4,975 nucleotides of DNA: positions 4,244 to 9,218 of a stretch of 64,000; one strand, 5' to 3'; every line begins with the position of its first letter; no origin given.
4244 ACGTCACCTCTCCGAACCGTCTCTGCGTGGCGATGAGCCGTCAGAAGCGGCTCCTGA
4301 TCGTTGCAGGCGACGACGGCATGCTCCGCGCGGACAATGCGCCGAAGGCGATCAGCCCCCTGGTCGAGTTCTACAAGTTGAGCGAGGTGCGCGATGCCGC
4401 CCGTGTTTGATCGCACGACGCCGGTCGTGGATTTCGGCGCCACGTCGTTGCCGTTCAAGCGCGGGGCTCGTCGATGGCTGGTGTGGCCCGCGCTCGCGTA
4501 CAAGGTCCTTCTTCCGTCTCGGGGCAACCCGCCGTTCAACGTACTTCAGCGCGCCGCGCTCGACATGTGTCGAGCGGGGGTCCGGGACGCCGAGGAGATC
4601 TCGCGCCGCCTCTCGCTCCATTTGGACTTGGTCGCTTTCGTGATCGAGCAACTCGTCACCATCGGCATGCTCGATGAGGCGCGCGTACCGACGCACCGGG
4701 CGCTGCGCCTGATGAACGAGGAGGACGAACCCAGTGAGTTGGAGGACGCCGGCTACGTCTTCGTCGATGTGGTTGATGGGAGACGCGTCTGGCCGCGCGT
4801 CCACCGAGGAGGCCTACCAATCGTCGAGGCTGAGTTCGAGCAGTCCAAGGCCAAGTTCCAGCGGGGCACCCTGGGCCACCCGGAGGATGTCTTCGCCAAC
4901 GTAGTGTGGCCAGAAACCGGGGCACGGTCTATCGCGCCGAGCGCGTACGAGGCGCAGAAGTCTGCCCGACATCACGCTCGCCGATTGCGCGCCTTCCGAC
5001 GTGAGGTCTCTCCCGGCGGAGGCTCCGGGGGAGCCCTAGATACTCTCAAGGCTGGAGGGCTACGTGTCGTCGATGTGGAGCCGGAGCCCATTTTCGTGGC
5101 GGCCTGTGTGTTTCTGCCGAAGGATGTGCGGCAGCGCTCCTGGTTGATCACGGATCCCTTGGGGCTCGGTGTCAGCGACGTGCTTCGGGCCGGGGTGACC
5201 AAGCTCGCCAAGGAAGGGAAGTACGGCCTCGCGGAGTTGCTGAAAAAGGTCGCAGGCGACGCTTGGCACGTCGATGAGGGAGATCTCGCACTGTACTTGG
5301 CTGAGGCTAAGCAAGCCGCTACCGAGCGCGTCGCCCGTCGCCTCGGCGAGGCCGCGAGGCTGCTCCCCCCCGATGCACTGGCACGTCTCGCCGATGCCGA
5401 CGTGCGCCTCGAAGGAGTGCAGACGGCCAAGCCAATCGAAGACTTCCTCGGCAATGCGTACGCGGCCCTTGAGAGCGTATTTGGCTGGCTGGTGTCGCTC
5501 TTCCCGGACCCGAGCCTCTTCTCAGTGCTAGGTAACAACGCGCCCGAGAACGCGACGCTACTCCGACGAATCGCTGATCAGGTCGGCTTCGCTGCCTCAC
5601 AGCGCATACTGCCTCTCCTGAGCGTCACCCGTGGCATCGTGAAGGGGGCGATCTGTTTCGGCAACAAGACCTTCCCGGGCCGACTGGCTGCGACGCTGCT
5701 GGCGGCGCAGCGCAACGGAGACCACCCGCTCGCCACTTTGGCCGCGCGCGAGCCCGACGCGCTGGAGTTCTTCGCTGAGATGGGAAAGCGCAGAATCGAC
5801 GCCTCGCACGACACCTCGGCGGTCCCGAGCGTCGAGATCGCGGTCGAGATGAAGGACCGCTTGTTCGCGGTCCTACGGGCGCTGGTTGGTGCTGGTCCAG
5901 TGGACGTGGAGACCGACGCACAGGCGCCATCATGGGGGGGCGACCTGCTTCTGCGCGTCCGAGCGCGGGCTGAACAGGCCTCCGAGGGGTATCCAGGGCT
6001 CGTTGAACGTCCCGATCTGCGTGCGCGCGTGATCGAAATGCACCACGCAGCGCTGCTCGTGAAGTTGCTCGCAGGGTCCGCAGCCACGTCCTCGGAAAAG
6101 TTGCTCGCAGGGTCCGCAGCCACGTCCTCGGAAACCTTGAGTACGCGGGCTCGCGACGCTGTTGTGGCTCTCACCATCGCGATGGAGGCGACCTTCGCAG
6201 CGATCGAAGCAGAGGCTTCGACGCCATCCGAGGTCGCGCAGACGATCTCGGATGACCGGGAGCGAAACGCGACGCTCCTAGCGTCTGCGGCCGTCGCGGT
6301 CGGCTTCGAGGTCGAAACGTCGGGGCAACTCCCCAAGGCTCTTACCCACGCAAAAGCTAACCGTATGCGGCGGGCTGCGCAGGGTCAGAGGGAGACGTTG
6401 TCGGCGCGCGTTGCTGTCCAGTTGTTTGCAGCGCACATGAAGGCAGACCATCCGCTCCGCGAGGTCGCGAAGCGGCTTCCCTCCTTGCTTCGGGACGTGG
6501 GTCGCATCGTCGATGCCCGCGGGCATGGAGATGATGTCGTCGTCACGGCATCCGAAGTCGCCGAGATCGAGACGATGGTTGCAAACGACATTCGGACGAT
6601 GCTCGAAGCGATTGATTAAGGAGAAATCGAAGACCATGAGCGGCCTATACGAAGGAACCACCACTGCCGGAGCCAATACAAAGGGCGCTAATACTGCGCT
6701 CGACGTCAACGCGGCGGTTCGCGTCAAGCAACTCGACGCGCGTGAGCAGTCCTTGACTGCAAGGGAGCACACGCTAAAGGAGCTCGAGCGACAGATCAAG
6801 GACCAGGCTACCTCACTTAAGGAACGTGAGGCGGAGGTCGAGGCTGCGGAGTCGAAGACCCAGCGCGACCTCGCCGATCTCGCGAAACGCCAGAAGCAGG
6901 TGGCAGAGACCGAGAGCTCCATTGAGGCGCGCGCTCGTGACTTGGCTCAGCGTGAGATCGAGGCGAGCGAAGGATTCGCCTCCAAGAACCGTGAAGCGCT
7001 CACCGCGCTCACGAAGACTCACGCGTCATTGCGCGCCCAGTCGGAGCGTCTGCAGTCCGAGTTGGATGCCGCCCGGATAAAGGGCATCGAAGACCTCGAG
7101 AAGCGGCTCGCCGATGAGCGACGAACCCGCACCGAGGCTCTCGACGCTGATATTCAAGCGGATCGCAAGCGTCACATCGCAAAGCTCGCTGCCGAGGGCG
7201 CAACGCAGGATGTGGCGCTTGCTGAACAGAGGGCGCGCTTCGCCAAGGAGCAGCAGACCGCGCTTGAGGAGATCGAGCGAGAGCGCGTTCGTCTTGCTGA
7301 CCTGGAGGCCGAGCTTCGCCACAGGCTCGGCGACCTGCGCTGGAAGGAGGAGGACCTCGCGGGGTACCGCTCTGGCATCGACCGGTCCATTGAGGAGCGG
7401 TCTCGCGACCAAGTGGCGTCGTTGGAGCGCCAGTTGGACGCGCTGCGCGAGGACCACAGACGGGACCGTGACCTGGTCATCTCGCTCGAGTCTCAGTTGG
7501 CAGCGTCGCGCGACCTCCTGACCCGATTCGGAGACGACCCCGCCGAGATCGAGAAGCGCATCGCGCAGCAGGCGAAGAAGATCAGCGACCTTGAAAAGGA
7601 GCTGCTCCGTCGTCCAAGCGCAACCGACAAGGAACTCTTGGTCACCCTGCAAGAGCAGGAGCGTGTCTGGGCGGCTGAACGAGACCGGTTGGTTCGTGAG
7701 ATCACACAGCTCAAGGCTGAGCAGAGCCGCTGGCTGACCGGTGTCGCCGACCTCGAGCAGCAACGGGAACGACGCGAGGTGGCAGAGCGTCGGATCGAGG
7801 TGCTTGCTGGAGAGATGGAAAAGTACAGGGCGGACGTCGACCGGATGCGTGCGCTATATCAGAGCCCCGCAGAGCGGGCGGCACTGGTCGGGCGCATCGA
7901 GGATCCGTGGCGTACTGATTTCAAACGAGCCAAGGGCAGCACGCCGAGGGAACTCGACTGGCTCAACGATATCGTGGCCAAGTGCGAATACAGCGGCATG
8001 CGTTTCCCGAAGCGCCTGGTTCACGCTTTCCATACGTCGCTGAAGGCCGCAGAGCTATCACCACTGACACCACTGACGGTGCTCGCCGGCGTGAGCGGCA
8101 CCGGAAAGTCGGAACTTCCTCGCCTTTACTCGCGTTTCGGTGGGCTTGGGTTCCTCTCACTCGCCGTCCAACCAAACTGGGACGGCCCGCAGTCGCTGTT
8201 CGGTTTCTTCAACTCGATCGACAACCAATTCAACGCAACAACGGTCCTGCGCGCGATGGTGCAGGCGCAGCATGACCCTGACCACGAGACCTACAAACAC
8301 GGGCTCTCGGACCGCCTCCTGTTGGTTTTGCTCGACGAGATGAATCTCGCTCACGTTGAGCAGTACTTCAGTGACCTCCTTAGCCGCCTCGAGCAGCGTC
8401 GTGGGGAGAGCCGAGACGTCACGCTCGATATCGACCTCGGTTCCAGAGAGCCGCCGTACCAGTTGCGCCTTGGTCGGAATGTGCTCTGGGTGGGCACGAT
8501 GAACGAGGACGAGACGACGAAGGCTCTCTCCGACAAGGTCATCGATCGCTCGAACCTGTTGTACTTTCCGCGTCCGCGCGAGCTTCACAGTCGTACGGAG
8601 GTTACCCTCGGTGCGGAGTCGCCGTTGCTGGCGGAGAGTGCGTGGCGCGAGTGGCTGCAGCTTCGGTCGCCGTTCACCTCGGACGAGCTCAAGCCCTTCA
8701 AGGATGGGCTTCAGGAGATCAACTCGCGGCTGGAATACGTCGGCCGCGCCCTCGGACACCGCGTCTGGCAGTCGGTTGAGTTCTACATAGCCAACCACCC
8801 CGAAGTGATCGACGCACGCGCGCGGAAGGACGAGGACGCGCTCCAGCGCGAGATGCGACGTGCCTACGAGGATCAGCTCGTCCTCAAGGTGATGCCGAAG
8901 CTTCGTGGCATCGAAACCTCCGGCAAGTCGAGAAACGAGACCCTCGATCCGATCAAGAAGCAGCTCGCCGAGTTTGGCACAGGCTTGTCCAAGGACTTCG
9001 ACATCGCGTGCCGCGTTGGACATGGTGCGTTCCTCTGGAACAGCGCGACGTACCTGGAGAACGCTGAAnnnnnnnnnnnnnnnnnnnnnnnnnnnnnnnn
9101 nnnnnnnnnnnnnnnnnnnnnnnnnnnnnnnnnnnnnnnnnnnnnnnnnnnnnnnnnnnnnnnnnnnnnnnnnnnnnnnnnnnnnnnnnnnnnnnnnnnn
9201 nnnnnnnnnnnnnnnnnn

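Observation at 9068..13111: Giant McrC-like partner with no visible nuclease, fused to a degenerate Hsp70-like ATPase and a cold-shock domain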

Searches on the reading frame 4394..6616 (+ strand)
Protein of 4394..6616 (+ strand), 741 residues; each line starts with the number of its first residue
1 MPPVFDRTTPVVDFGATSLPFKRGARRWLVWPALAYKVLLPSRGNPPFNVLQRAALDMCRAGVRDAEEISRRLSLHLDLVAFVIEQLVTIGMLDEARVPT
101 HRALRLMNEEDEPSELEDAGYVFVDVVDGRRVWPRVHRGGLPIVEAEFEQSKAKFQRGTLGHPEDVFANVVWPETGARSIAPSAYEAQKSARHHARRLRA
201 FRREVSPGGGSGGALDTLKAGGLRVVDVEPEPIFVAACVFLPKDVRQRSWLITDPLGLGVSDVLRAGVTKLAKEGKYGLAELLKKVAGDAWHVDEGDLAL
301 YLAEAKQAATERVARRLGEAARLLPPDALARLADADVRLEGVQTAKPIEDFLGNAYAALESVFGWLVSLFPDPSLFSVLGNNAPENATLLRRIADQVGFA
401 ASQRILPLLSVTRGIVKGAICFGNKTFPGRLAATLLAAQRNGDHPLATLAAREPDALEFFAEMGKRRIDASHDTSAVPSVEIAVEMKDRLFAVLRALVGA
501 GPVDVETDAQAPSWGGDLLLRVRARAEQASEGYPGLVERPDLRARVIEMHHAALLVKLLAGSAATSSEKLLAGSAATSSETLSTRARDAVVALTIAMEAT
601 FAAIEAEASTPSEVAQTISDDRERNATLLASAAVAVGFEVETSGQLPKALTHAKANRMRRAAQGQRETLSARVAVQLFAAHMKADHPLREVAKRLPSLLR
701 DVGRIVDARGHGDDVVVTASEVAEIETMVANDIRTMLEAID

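Call 7: search_protein_families(library=pfam, proteins=[window:4394-6616:+], max_evalue=1)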
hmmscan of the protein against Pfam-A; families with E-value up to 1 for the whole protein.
window:4394-6616:+ (741 aa): 2 families
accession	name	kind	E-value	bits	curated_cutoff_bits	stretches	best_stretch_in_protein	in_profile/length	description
PF24409.1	wHTH-PRTase_assc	-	0.0068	16.9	27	1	56-109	4-57/83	wHTH-PRTase associated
PF18906.5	Phage_tube_2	-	0.11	12.5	27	1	591-656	4-74/266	Phage tail tube protein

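Call 8: search_protein_families(library=padloc, proteins=[window:4394-6616:+], max_evalue=1)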
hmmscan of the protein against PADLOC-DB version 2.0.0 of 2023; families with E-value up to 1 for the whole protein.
window:4394-6616:+ (741 aa): 0 families

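Call 9: search_protein_families(library=ncbifam, proteins=[window:4394-6616:+], max_evalue=1)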
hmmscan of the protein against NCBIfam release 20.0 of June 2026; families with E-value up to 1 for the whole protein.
window:4394-6616:+ (741 aa): 0 families

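Call 68: search_protein_families(library=phrogs, proteins=[window:4394-6616:+], max_evalue=0.01)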
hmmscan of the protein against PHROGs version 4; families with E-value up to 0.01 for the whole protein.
window:4394-6616:+ (741 aa): 0 families

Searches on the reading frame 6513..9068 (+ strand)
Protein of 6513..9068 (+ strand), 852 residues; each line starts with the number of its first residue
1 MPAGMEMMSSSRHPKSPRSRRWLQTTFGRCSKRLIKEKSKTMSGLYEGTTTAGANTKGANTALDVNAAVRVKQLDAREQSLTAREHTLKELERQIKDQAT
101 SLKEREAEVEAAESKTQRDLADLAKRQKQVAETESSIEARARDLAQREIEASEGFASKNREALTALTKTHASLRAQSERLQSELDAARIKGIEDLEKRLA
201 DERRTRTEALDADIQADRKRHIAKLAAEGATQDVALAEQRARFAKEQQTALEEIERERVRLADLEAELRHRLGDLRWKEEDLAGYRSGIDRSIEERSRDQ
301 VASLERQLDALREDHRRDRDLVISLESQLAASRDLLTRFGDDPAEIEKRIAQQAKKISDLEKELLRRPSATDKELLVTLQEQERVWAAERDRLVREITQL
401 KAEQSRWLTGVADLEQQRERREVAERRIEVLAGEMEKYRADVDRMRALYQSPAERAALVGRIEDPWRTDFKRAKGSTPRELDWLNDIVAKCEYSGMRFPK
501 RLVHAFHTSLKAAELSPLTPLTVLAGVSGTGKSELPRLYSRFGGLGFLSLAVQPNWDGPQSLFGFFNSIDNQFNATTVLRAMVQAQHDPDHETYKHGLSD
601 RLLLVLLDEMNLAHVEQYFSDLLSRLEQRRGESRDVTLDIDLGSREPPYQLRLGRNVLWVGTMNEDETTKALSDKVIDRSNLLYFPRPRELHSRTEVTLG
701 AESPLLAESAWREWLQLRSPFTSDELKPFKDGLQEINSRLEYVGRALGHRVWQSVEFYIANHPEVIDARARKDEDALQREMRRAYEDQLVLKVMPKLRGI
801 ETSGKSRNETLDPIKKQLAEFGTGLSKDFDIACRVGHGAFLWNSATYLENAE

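Call 7: search_protein_families(library=pfam, proteins=[window:6513-9068:+], max_evalue=1)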
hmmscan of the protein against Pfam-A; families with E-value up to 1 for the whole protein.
window:6513-9068:+ (852 aa): 2 families
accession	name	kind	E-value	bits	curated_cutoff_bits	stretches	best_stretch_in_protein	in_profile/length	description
PF07728.20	AAA_5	-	0.074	13.5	22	1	523-679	3-138/139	AAA domain (dynein-related subfamily)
PF06818.20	Fez1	-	0.67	10.8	34.4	1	84-206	43-166/199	Fez1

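Call 8: search_protein_families(library=padloc, proteins=[window:6513-9068:+], max_evalue=1)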
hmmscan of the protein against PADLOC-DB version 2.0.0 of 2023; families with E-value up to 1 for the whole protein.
window:6513-9068:+ (852 aa): 5 families
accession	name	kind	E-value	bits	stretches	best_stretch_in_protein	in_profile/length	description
PDLC04547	PDC-M26A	-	5.2e-29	99.3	2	343-631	169-434/724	-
PDLC04176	HEC-01A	-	0.0068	13.8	1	508-595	12-96/371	-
PDLC03868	LmuB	-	0.017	11.4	2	67-284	533-745/1035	-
PDLC00581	JetC3|JetC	-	0.42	6.3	1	75-441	760-1112/1473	DUF3584 domain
PDLC03859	LmuB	-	0.92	6.6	0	519-534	24-39/611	-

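Call 9: search_protein_families(library=ncbifam, proteins=[window:6513-9068:+], max_evalue=1)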
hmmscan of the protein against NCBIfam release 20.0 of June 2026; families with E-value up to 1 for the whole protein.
window:6513-9068:+ (852 aa): 6 families
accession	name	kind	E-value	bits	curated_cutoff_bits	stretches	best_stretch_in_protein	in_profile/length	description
TIGR02168.1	SMC_prok_B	equivalog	7.3e-06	24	567.35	2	294-450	339-501/1181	chromosome segregation protein SMC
TIGR02169.1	SMC_prok_A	equivalog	0.00015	19.6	729.4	2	187-442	682-941/1165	chromosome segregation protein SMC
NF003034.1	PRK03918.1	equivalog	0.00017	19.7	700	2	237-446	527-731/878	DNA double-strand break repair ATPase Rad50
NF045487.1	ASRP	equivalog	0.008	14.8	300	2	239-365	139-266/593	archaea-specific SMC-related protein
TIGR04523.1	Mplasa_alph_rch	subfamily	0.012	13.6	270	0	73-404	329-640/745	helix-rich protein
NF006489.0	PRK08913.1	equivalog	0.032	13.6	217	1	43-165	149-270/303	flagellin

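Call 68: search_protein_families(library=phrogs, proteins=[window:6636-9068:+], max_evalue=0.01)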
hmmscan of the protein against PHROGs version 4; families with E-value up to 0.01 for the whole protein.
window:6636-9068:+ (811 aa): 0 families
